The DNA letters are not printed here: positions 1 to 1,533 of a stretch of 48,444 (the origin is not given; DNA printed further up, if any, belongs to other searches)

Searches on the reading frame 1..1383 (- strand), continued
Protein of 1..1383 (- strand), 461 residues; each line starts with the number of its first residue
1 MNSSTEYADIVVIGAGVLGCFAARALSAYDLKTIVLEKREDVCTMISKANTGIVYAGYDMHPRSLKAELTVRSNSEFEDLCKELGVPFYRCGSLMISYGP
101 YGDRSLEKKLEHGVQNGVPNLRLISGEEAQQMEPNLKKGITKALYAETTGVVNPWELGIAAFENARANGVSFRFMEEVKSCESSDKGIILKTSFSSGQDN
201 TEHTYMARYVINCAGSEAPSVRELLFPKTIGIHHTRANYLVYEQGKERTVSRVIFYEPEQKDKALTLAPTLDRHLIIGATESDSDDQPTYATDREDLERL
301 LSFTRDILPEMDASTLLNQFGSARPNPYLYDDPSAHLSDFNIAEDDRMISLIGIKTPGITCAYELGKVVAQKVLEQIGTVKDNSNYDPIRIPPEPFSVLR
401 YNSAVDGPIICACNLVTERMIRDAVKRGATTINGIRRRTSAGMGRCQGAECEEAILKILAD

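Call 22: find_encoding_contigs(protein=P0008, flank=3000, max_places=2)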
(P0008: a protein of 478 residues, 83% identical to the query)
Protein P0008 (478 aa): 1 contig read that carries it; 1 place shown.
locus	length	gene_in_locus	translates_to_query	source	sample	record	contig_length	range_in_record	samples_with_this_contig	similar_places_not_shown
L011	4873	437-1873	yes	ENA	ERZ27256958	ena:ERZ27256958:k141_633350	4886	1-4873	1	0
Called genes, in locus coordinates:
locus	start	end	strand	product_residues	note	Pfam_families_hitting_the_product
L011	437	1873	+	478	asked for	PF01266:DAO, PF01494:FAD_binding_3 (faint), PF07992:Pyr_redox_2 (faint), PF04324:Fer2_BFD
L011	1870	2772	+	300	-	PF00892:EamA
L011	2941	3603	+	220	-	PF12822:ECF_trnsprt (weak), PF09515:Thia_YuaJ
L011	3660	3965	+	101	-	PF01479:S4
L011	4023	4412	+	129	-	PF00849:PseudoU_synth_2 (weak)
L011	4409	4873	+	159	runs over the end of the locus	?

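Call 23: find_encoding_contigs(protein=P0009, flank=3000, max_places=2)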
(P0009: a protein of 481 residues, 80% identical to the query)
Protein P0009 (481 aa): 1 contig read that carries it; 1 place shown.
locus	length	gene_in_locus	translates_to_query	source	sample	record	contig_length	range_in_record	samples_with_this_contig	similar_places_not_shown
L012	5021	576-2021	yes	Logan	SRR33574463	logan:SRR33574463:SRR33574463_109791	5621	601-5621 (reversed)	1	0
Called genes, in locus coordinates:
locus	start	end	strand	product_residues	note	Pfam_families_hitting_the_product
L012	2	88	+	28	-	?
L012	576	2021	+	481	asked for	PF00070:Pyr_redox (faint), PF01266:DAO, PF01494:FAD_binding_3 (faint), PF07992:Pyr_redox_2 (faint), PF17806:SO_alpha_A3 (faint), PF04324:Fer2_BFD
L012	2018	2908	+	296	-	PF00892:EamA, PF03151:TPT (weak), PF00892:EamA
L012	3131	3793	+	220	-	PF12822:ECF_trnsprt (weak), PF09515:Thia_YuaJ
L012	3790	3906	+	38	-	-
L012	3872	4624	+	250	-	PF01479:S4, PF00849:PseudoU_synth_2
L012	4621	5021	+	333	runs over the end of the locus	?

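Call 52: list_cluster_members(proteins=[P0001, P0002, P0007, P0009])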
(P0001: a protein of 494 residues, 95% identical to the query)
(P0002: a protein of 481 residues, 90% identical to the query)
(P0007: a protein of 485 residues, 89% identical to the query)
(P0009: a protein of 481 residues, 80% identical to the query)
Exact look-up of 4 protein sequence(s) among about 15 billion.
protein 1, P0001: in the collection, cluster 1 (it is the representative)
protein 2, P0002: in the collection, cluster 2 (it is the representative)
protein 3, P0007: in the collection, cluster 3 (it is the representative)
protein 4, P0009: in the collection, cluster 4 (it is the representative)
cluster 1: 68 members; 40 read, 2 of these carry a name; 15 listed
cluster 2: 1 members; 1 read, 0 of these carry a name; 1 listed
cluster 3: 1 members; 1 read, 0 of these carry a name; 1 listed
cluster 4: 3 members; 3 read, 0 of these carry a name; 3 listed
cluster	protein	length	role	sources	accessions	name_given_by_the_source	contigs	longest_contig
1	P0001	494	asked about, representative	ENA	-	-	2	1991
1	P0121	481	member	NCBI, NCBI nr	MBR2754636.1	MAG: FAD-dependent oxidoreductase [Lachnospiraceae bacterium] | FAD-dependent oxidoreductase [Lachnospiraceae bacterium]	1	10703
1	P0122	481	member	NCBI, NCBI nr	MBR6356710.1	MAG: FAD-dependent oxidoreductase [Lachnospiraceae bacterium] | FAD-dependent oxidoreductase [Lachnospiraceae bacterium]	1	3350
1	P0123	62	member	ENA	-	-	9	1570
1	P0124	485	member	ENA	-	-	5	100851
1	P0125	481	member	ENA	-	-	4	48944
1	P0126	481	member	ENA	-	-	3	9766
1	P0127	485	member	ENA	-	-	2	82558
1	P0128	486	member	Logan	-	-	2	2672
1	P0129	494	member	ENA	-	-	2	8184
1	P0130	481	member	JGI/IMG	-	-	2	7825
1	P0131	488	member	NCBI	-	-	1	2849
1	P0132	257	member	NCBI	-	-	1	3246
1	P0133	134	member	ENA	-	-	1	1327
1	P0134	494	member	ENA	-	-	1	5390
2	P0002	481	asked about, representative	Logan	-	-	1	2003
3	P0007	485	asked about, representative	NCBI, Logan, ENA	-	-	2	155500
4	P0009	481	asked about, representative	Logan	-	-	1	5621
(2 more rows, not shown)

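Call 53: find_encoding_contigs(protein=P0124, flank=1500, max_places=5)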
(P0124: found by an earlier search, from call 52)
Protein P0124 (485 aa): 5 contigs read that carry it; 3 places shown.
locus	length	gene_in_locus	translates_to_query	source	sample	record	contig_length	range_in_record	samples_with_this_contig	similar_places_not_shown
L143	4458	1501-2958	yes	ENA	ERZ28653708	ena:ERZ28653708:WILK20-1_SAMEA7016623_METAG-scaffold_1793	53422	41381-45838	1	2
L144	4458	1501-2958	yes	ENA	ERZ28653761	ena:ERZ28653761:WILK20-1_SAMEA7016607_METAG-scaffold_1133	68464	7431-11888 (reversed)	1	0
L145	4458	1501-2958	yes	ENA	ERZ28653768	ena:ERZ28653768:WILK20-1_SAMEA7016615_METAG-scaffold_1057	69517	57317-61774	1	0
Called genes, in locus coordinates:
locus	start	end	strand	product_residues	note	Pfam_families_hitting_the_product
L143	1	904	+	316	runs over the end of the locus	PF13529:Peptidase_C39_2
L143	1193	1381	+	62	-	-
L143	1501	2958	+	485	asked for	PF01266:DAO, PF01494:FAD_binding_3 (faint), PF04324:Fer2_BFD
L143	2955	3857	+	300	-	PF00892:EamA, PF03151:TPT (weak), PF00892:EamA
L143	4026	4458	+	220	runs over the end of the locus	PF12822:ECF_trnsprt (weak), PF09515:Thia_YuaJ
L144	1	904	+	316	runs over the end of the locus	PF13529:Peptidase_C39_2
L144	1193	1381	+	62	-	-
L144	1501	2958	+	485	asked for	PF01266:DAO, PF01494:FAD_binding_3 (faint), PF04324:Fer2_BFD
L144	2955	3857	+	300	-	PF00892:EamA, PF03151:TPT (weak), PF00892:EamA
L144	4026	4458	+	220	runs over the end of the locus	PF12822:ECF_trnsprt (weak), PF09515:Thia_YuaJ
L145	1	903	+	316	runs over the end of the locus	PF13529:Peptidase_C39_2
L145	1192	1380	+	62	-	-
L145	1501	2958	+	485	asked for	PF01266:DAO, PF01494:FAD_binding_3 (faint), PF04324:Fer2_BFD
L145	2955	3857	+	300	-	PF00892:EamA, PF03151:TPT (weak), PF00892:EamA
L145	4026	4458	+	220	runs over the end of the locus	PF12822:ECF_trnsprt (weak), PF09515:Thia_YuaJ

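Call 54: find_encoding_contigs(protein=P0002, flank=1500, max_places=3)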
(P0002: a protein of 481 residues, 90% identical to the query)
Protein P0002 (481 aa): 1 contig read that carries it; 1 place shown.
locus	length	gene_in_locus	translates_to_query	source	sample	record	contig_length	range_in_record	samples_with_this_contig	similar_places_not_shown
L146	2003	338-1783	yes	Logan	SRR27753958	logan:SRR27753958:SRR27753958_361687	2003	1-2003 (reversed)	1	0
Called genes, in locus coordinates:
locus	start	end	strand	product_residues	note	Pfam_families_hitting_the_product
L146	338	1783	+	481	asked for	PF01266:DAO, PF01494:FAD_binding_3 (faint), PF07992:Pyr_redox_2 (faint), PF04324:Fer2_BFD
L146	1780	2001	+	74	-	?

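Call 56: find_encoding_contigs(protein=P0129, flank=1500, max_places=4)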
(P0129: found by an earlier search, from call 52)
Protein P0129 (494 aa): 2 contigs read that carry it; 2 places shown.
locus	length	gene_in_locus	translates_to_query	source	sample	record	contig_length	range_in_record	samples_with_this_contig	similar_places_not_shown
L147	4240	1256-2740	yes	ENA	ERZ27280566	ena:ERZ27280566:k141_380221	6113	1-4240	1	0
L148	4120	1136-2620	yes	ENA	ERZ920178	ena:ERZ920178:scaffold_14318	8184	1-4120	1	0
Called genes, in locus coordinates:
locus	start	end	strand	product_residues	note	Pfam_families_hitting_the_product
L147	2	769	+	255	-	?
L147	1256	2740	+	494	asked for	PF01266:DAO, PF01494:FAD_binding_3 (faint), PF04324:Fer2_BFD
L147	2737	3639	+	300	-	PF00892:EamA, PF03151:TPT (weak), PF00892:EamA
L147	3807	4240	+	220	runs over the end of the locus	PF12822:ECF_trnsprt (weak), PF09515:Thia_YuaJ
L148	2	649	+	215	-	?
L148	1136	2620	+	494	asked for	PF01266:DAO, PF01494:FAD_binding_3 (faint), PF04324:Fer2_BFD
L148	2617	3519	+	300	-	PF00892:EamA, PF03151:TPT (weak), PF00892:EamA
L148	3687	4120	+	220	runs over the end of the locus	PF12822:ECF_trnsprt (weak), PF09515:Thia_YuaJ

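Call 57: find_encoding_contigs(protein=P0126, flank=1500, max_places=4)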
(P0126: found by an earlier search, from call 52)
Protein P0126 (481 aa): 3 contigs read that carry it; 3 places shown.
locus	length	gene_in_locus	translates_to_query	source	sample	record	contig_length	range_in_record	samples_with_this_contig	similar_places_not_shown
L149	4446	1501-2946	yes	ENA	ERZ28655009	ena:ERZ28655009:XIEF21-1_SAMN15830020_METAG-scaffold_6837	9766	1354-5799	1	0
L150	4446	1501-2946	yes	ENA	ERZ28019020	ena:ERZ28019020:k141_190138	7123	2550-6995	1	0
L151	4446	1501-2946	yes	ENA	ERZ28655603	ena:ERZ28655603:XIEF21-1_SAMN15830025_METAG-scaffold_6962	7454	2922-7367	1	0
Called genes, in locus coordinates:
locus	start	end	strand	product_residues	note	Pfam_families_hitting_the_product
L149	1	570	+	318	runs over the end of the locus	PF13529:Peptidase_C39_2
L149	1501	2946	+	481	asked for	PF00070:Pyr_redox (faint), PF01266:DAO, PF01494:FAD_binding_3 (faint), PF07992:Pyr_redox_2 (faint), PF04324:Fer2_BFD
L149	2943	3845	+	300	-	PF00892:EamA, PF03151:TPT (weak), PF00892:EamA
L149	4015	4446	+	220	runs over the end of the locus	PF12822:ECF_trnsprt (weak), PF09515:Thia_YuaJ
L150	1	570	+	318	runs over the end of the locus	PF13529:Peptidase_C39_2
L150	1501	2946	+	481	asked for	PF00070:Pyr_redox (faint), PF01266:DAO, PF01494:FAD_binding_3 (faint), PF07992:Pyr_redox_2 (faint), PF04324:Fer2_BFD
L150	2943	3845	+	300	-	PF00892:EamA, PF03151:TPT (weak), PF00892:EamA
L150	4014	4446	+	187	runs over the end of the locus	?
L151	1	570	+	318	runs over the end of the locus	PF13529:Peptidase_C39_2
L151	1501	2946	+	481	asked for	PF00070:Pyr_redox (faint), PF01266:DAO, PF01494:FAD_binding_3 (faint), PF07992:Pyr_redox_2 (faint), PF04324:Fer2_BFD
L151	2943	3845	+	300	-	PF00892:EamA, PF03151:TPT (weak), PF00892:EamA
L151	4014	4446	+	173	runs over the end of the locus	?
